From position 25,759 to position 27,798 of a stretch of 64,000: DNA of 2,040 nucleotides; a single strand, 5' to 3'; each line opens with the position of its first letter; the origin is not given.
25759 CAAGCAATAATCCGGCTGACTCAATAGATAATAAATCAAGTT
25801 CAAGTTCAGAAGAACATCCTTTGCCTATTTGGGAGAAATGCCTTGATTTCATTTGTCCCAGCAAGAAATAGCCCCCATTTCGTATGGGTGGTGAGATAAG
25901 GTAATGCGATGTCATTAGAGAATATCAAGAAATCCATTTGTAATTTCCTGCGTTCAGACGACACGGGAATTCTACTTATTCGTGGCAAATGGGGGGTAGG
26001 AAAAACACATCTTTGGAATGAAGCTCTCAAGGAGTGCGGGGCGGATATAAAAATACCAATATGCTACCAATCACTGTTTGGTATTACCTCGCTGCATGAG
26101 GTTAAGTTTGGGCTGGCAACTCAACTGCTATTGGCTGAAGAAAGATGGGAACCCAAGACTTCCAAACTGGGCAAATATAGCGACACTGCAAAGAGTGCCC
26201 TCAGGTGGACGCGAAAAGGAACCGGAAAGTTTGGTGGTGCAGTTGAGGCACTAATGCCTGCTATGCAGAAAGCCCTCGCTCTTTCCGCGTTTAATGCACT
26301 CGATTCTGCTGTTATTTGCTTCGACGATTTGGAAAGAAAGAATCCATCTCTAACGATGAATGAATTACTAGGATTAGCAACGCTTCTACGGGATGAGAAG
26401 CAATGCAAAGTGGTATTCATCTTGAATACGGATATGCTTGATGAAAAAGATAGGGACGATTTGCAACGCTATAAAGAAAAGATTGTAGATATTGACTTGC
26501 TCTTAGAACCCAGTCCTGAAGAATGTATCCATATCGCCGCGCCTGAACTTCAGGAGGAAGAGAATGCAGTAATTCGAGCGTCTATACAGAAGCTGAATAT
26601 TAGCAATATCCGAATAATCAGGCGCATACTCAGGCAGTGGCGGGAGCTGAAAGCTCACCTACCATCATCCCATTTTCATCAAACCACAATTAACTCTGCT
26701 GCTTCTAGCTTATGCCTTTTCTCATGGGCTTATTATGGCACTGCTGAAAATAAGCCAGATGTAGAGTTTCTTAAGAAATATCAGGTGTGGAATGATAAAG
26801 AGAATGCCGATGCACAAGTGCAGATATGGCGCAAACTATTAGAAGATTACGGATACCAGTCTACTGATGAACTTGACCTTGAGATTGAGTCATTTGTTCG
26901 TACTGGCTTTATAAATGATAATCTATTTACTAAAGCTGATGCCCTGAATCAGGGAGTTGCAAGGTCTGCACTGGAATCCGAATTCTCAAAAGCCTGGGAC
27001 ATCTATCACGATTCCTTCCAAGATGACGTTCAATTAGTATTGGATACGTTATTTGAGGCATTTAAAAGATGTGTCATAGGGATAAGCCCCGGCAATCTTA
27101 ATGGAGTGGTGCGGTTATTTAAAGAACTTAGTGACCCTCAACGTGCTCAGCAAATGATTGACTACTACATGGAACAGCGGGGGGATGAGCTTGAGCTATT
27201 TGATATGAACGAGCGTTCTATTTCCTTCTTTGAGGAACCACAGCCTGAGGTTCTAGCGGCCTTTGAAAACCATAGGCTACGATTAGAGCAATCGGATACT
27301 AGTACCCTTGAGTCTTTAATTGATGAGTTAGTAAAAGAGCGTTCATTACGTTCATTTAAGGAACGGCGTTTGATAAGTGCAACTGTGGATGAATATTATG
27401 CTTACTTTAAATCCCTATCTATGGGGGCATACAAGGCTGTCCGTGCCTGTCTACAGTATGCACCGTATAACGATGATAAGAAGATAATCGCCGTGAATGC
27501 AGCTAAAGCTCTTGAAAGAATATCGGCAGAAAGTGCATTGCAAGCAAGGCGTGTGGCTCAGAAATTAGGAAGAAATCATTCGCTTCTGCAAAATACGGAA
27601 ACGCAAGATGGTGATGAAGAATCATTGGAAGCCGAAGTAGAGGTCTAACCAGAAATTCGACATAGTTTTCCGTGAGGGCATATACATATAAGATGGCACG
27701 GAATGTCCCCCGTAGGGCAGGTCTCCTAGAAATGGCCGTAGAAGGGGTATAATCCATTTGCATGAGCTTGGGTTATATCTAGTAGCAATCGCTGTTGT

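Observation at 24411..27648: Two-gene cassette: coiled-coil 2-TM protein plus KAP-like P-loop NTPase, a candidate undescribed defence or abortive-infection system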

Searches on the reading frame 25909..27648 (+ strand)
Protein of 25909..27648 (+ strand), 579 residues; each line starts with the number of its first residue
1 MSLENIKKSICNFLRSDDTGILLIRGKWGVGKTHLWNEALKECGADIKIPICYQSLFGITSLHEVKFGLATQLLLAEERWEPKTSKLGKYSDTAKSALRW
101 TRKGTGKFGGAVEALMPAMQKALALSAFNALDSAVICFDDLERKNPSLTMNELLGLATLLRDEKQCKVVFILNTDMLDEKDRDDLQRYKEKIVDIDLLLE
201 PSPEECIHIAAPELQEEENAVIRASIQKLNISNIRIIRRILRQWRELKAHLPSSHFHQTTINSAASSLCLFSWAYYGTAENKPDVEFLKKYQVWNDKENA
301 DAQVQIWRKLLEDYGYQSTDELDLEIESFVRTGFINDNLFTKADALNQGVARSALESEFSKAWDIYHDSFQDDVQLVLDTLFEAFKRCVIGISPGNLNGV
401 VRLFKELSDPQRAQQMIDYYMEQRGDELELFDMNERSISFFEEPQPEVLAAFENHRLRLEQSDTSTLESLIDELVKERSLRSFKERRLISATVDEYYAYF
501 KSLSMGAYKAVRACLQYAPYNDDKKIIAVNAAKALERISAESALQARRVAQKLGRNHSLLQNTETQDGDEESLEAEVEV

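Call 7: search_protein_families(library=pfam, proteins=[window:25909-27648:+], max_evalue=0.1)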
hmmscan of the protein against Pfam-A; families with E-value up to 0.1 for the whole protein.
window:25909-27648:+ (579 aa): 6 families
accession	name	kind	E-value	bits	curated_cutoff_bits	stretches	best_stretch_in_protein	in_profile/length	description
PF07693.20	KAP_NTPase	-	1.4e-11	44.7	20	1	8-208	6-234/293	KAP family P-loop domain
PF13191.12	AAA_16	-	0.00016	22.6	32.6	1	15-162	20-161/167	AAA ATPase domain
PF13401.12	AAA_22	-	0.018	15.8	27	0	18-173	4-123/130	AAA domain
PF00901.23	Orbi_VP5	-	0.027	13.5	27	1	414-497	110-193/506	Orbivirus outer capsid protein VP5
PF00931.28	NB-ARC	-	0.04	13.6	23.5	1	6-42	4-41/248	NB-ARC domain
PF00004.35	AAA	-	0.068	14.1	21.2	0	23-192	2-127/131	ATPase family associated with various cellular activities (AAA)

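Call 8: search_protein_families(library=padloc, proteins=[window:25909-27648:+], max_evalue=0.1)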
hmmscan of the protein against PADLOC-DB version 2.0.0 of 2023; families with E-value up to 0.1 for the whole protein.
window:25909-27648:+ (579 aa): 3 families
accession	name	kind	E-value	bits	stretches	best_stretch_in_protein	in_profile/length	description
PDLC05031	PDC-S49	-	7.7e-26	89.1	1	23-476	28-483/624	-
PDLC05029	PDC-S49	-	7.1e-19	66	1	22-337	26-349/619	-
PDLC05030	PDC-S49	-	2.1e-13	47.8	2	135-424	143-442/629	-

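Call 9: search_protein_families(library=ncbifam, proteins=[window:25909-27648:+], max_evalue=0.1)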
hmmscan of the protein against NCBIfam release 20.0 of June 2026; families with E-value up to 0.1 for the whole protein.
window:25909-27648:+ (579 aa): 0 families

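Call 12: find_homologous_proteins(query=window:25909-27648:+)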
Query window:25909-27648:+ (579 aa): 121 proteins with E <= 0.001 among 8000 candidates; the best 120 are listed.
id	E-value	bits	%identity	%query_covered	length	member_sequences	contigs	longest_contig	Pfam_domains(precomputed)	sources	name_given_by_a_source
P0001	0.0e+0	1295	100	100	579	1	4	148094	PF07693.21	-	-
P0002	2.4e-84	302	35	96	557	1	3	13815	-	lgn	-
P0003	1.2e-82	297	34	96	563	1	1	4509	-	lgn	-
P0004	5.4e-82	294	33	95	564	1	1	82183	-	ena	-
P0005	8.9e-82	294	34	95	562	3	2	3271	PF07693.21,PF13191.13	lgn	-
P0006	1.5e-81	293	34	95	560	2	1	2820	-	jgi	jgi:hypothetical protein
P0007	1.2e-79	287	33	90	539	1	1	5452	PF00931.29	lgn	-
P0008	8.0e-79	284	33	96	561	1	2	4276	-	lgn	-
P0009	2.0e-78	283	35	96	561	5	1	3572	-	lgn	-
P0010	5.9e-76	274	32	96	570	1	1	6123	-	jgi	jgi:hypothetical protein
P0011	1.1e-75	274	33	95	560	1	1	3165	-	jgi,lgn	jgi:hypothetical protein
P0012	7.0e-75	271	33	95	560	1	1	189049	-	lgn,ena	-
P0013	7.1e-75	271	32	95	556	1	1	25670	-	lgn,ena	-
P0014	2.6e-73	266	31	96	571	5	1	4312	-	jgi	jgi:hypothetical protein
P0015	1.3e-72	263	32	95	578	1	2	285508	PF07693.21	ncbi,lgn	ncbi:MAG: hypothetical protein AB1490_08065 [Pseudomonadota bacterium]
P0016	2.0e-72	263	33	95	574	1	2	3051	PF07693.21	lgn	-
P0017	2.1e-72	263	32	95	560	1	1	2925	PF07693.21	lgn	-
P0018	3.0e-72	262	33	95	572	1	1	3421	PF07693.21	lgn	-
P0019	3.4e-72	262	33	95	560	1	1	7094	PF07693.21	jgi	jgi:hypothetical protein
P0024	1.8e-70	256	31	95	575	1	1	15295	PF07693.21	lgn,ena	-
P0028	6.6e-68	248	31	95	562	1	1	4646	PF07693.21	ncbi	-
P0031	8.4e-67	244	31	95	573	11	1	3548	PF07693.21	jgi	jgi:hypothetical protein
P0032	1.5e-66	243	28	95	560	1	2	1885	PF07693.21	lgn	-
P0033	2.5e-66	243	31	95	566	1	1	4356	PF07693.21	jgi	jgi:hypothetical protein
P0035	6.7e-66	241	31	96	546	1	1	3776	PF07693.21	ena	-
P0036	9.5e-66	241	31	95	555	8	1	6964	PF07693.21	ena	-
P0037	1.6e-65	240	30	95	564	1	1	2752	PF07693.21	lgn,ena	-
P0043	2.8e-63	233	31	96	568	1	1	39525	PF07693.21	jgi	jgi:hypothetical protein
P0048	2.1e-62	230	30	95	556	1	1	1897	PF07693.21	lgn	-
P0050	1.1e-61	227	29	96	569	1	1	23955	PF07693.21,PF00931.29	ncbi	ncbi:MAG: P-loop NTPase fold protein [Gammaproteobacteria bacterium]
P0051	3.0e-61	226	29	96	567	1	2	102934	PF07693.21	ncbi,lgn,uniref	ncbi:hypothetical protein MNBD_GAMMA22-2361 [hydrothermal vent metagenome]|uniref:KAP NTPase domain-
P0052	6.2e-61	225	28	96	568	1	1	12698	PF07693.21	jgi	-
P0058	8.4e-60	221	32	75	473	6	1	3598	PF07693.21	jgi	jgi:hypothetical protein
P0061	1.0e-58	218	28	96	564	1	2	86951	PF07693.21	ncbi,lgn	-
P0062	4.4e-58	215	29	96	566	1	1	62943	PF07693.21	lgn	-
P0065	1.5e-56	210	31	96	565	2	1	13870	PF07693.21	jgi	-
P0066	5.7e-56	209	30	95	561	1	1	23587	PF07693.21,PF13191.13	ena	-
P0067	9.1e-56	208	30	96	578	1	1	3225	PF07693.21,PF13191.13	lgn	-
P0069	2.0e-55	207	29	99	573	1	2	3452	PF07693.21,PF13191.13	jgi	jgi:hypothetical protein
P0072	3.4e-53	199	29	96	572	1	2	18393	PF07693.21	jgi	jgi:hypothetical protein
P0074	1.2e-52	198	31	75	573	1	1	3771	PF07693.21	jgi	jgi:hypothetical protein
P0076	1.4e-50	191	31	75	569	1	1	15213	PF07693.21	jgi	jgi:hypothetical protein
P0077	3.7e-50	189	29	95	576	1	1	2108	PF07693.21,PF13191.13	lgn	-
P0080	2.5e-49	187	30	66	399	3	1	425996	PF07693.21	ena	-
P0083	1.8e-47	180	27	96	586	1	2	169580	PF07693.21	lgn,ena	-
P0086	2.1e-45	174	30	74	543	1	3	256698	PF07693.21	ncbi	ncbi:TPA: hypothetical protein ACX6QH_002572 [Photobacterium damselae]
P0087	3.8e-45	173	30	75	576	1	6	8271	PF07693.21,PF01637.25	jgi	-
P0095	4.2e-39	153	26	75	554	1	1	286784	PF07693.21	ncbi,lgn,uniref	ncbi:P-loop NTPase fold protein [Cupriavidus necator]|uniref:P-loop NTPase fold protein n=1 Tax=Cupr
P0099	3.3e-37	147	30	67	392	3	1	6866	PF07693.21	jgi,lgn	jgi:hypothetical protein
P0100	2.7e-35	140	35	54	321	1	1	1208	PF07693.21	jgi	jgi:hypothetical protein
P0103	2.2e-30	124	27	73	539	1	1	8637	PF07693.21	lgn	-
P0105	1.5e-27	115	29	67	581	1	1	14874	PF07693.21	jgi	jgi:hypothetical protein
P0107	4.8e-24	103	28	65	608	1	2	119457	PF07693.21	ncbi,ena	-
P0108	1.1e-23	102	26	58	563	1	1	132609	PF07693.21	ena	-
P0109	2.0e-22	98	25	65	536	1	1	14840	PF07693.21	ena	-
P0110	2.6e-22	97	25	66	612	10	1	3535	PF07693.21,PF01637.25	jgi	jgi:3-methyladenine DNA glycosylase AlkC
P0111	9.9e-20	89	24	94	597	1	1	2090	PF07693.21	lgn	-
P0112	1.8e-19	88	25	64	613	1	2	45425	PF07693.21,PF01637.25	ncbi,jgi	ncbi:MAG: hypothetical protein RLZZ507_3791 [Cyanobacteriota bacterium]|jgi:DNA polymerase III delta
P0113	8.3e-18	83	25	57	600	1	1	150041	PF07693.21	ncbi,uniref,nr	ncbi:P-loop NTPase fold protein [Anabaena sp. UHCC 0451]|uniref:P-loop NTPase fold protein n=1 Tax=A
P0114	2.9e-17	81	27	42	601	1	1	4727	PF07693.21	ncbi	ncbi:MAG: P-loop NTPase fold protein [Dolichospermum sp.]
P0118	5.7e-16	76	27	42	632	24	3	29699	PF07693.21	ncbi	ncbi:MAG: P-loop NTPase fold protein [Dolichospermum sp.]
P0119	1.1e-10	59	30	34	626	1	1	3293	PF07693.21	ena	-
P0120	1.1e-5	43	28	30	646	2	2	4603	PF07693.21,PF13401.13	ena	-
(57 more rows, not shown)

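Call 14: find_encoding_contigs(protein=P0001, flank=10000, max_places=6)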
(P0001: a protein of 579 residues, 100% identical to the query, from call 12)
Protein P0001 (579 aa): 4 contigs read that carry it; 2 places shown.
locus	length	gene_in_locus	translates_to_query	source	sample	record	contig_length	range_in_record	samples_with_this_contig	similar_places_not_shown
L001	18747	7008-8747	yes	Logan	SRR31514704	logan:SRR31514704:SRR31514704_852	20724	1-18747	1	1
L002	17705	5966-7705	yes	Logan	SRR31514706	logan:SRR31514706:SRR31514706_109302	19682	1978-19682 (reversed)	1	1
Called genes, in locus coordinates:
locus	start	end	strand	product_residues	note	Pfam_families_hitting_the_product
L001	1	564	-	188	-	?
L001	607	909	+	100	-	PF13747:DUF4164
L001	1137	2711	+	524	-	PF20172:DUF6538 (faint), PF00589:Phage_integrase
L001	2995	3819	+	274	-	-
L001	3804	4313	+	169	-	PF00565:SNase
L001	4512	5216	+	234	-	-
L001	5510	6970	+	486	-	-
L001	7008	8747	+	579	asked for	PF07693:KAP_NTPase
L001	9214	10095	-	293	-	-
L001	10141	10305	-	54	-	-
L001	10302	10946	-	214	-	PF05724:TPMT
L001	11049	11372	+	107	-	-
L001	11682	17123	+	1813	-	PF05860:TPS, PF12951:PATR, PF18657:YDG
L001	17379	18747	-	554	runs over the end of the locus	-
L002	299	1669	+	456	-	PF00589:Phage_integrase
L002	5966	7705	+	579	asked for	PF07693:KAP_NTPase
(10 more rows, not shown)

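Call 22: find_related_loci(query=A2, collection=genome_contigs, flank=6000)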
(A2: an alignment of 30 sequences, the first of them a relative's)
Query A2 (579 aa) in genome_contigs; peptide patterns used: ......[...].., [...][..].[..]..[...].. (x = any residue, [..] = any of these).
600 stretches matched a pattern (row limit reached: there are more); 568 encode a relative of the query (tblastn E <= 1e-3); the best 80 are kept; 80 distinct loci.
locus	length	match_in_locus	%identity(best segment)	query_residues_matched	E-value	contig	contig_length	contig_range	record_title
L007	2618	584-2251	35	1-556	8e-94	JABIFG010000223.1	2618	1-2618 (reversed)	MAG: Candidatus Neomarinimicrobiota bacterium isolate SI053_bin15 k141_884863, whole genome shotgun sequence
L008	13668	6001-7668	35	1-556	8e-91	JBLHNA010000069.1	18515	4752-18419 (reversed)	MAG: Desulforhopalus sp. isolate 3300055726_99 Ga0535650_0004246, whole genome shotgun sequence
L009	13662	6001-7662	35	1-554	6e-90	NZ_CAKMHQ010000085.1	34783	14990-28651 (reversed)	Candidatus Nitrotoga sp. 1052, whole genome shotgun sequence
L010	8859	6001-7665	36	1-554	6e-90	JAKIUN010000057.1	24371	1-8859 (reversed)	MAG: Gammaproteobacteria bacterium isolate D100SM.bin.19 NODE_869_length_24371_cov_43.112976, whole genome shotgun seque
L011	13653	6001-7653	35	1-551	4e-88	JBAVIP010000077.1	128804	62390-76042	MAG: Methylotenera sp. isolate MFD04666_ilm_asm_bin16 k127_152769, whole genome shotgun sequence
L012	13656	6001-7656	35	1-551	1e-87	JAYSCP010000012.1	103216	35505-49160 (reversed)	MAG: Alteromonadaceae bacterium isolate ZZ2_ZZA245_bin.30 NODE_173_length_103216_cov_79.663788, whole genome shotgun seq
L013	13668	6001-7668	35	1-556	1e-86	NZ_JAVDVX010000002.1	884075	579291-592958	Cellvibrio fibrivorans strain BE190 Ga0454542_02, whole genome shotgun sequence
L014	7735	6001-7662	35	1-554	2e-85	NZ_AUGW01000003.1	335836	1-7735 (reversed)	Oceanospirillum maris DSM 6286 G517DRAFT_scaffold00002.2_C, whole genome shotgun sequence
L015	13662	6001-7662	33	1-554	1e-84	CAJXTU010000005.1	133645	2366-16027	MAG TPA_asm: uncultured Cycloclasticus sp. isolate SRR3933198_bin.5_MetaBAT_v2.12.1_MAG genome assembly, contig: NODE_35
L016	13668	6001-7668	33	1-556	2e-84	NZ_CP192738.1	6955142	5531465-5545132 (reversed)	Hahella sp. NBU794 chromosome, complete genome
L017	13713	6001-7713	34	1-560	3e-84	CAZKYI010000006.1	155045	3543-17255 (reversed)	MAG TPA_asm: uncultured Pseudomonadales bacterium isolate SRP344714_co1_215 genome assembly, contig: NODE_220_length_155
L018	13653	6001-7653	34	1-549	2e-83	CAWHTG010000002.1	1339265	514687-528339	MAG: uncultured Acidobacteriota bacterium isolate MFD03346.bin.1.6 genome assembly, contig: contig_15601, whole genome s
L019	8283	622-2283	33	1-554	6e-83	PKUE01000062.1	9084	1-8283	MAG: Desulfuromonas sp. isolate BM513 sc_6278, whole genome shotgun sequence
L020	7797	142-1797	33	1-551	2e-82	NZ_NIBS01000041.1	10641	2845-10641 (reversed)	Xenorhabdus budapestensis strain DSM 16342 Xbud_41, whole genome shotgun sequence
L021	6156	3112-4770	33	1-554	8e-82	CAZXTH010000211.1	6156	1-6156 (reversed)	MAG TPA_asm: uncultured Pseudoalteromonadaceae bacterium isolate SRP344714_co2_388 genome assembly, contig: NODE_33579_l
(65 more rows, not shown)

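Call 30: search_solved_structures(query=A2, max_evalue=1)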
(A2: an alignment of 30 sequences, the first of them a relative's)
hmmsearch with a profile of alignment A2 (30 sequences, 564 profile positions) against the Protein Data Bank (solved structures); distinct sequences matched with E-value up to 1: 8.
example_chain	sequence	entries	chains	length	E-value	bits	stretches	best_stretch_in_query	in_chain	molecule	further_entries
4m4w_J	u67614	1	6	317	0.02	16.9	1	17-80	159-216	Primosomal protein DnaI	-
12dl_MA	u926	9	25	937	0.062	15.3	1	16-90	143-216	NLR family, pyrin domain containing 4F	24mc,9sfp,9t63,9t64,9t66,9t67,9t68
9w2m_E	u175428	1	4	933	0.062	15.3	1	16-90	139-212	NLR family, pyrin domain containing 4F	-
2w58_A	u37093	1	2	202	0.12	14.3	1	17-54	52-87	PRIMOSOME COMPONENT (HELICASE LOADER)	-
4hto_A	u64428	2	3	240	0.4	12.6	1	337-396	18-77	DNA ligase 4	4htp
7d9y_A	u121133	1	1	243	0.41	12.6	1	337-396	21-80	DNA ligase 4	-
7d9k_A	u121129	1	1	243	0.41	12.6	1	337-396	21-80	DNA ligase 4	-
9ln6_A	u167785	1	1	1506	0.65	11.9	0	17-91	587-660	Maltose/maltodextrin-binding periplasmic protein,NACHT, LRR and PYD domains-containing pro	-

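Call 43: predict_structure(alignment_id=A2)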
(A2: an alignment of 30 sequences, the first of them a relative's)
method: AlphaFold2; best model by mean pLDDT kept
length: 579 residues; sequences in the alignment: 30
mean_pLDDT: 84.4   pTM: 0.72
mean pLDDT of the five models: 84.4, 83.9, 82.5, 82.2, 81.9
residues with pLDDT >= 90: 341; 70-90: 143; 50-70: 53; < 50: 42
segments of 3 or more residues with pLDDT < 50: 81-87, 104-112, 555-579
pLDDT, mean of each block of 10 residues (from residue 1): 93 95 95 94 88 92 90 71 46 59 47 58 73 92 93 95 96 94 94 95 93 79 95 96 94 94 97 93 93 66 92 93 97 94 94 92 87 91 95 90 93 96 84 57 82 84 84 85 83 94 86 80 85 93 87 55 38 39
secondary structure, 60 per line:
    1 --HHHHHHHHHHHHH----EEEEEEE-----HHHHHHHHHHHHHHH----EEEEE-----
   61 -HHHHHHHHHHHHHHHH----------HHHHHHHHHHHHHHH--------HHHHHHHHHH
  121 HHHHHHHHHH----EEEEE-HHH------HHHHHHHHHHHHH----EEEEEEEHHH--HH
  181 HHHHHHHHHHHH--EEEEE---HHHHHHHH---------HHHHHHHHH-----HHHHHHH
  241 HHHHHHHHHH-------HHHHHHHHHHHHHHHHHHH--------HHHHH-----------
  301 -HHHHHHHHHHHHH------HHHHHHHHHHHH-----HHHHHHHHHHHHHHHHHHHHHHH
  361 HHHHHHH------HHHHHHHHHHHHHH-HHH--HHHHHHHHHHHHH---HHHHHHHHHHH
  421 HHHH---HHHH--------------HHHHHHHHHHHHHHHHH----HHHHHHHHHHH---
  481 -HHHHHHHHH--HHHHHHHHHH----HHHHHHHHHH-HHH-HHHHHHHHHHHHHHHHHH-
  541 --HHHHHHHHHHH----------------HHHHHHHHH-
elements in order: H3-15 E20-26 H32-46 E51-55 H62-77 H88-102 H111-130 E135-139 H150-162 E167-173 H179-192 E195-199 H203-210 H220-228 H234-250 H258-276 H285-289 H302-314 H321-332 H338-367 H374-387 H394-406 H410-424 H428-431 H446-462 H467-477 H482-490 H493-502 H507-516 H522-539 H543-553 H570-578

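Call 47: fold_search(model_id=the predicted structure, library=pdb)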
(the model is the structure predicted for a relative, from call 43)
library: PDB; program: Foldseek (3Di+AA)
matches with E <= 10: 1172; with E <= 0.001: 45
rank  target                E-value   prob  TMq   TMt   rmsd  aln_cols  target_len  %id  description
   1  7jpo_D                6.7e-06  1.00  0.22  0.29  21.2       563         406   14  ORC-O1AAA: Human Origin Recognition Complex (ORC) with dynamic/unresolved ORC2 WH (released 2020-09-02)
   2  7jpq_D                1.3e-05  1.00  0.23  0.30  21.5       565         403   12  ORC-O2-5: Human Origin Recognition Complex (ORC) with subunits 2,3,4,5 (released 2020-09-02)
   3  7tjh_D                1.5e-05  1.00  0.25  0.31  22.2       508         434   12  S. cerevisiae ORC bound to 84 bp ARS1 DNA and Cdc6 (state 1) with flexible Orc6 N-terminal domain (released 2022-10-05)
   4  8s0e_D                2.4e-05  1.00  0.23  0.30  21.7       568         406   14  H. sapiens OCCM bound to double stranded DNA (released 2024-10-02)
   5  5uj7_D                3.0e-05  1.00  0.21  0.29  20.8       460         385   13  Structure of the active form of human Origin Recognition Complex ATPase motor module, complex subunitS 1, 4, 5 (released 2017-02-08)
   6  7jps_D                3.0e-05  1.00  0.22  0.30  21.4       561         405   14  ORC-DNA: Human Origin Recognition Complex (ORC) with DNA bound in the core (released 2020-09-09)
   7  5zr1_D                3.9e-05  1.00  0.24  0.29  22.1       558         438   11  Saccharomyces Cerevisiae Origin Recognition Complex Bound to a 72-bp Origin DNA containing ACS and B1 element (released 2018-07-11)
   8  7tjj_D                4.0e-05  1.00  0.25  0.31  23.3       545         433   12  S. cerevisiae ORC bound to 84 bp ARS1 DNA and Cdc6 (state 1) with docked Orc6 N-terminal domain (released 2022-10-05)
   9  4xgc_D                5.0e-05  1.00  0.22  0.27  22.0       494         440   13  Crystal structure of the eukaryotic origin recognition complex (released 2015-04-01)
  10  5uj7_C                5.4e-05  1.00  0.23  0.31  20.7       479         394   14  Structure of the active form of human Origin Recognition Complex ATPase motor module, complex subunitS 1, 4, 5 (released 2017-02-08)
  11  7jgr_D                5.6e-05  1.00  0.26  0.33  22.2       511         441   13  Structure of Drosophila ORC bound to DNA (84 bp) and Cdc6 (released 2020-09-09)
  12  7cte_D                7.9e-05  1.00  0.24  0.31  22.3       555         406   13  Human Origin Recognition Complex, ORC2-5 (released 2021-01-06)
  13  7tji_D                8.9e-05  1.00  0.24  0.30  22.8       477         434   12  S. cerevisiae ORC bound to 84 bp ARS1 DNA and Cdc6 (state 2) with flexible Orc6 N-terminal domain (released 2022-10-05)
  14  8zp5_E                1.4e-04  1.00  0.25  0.32   9.3       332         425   12  Cryo-EM structure of origin recognition complex (Orc5 basic patch mutations) with ARS1 DNA bound (released 2025-04-16)
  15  8s0c_D                1.5e-04  1.00  0.20  0.29  22.0       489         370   13  H. sapiens ORC1-5 bound to double stranded DNA as part of the MCM-ORC complex (released 2024-10-02)
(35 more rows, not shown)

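Call 50: search_protein_families(library=phrogs, proteins=[window:25909-27648:+], max_evalue=0.001)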
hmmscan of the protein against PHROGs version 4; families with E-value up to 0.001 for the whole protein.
window:25909-27648:+ (579 aa): 2 families
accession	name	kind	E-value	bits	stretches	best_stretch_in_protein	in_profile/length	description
phrog_4740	-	unknown function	2.4e-61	209.5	1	1-543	1-606/627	-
phrog_26618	-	unknown function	3.7e-17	63.1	1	9-181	7-162/592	-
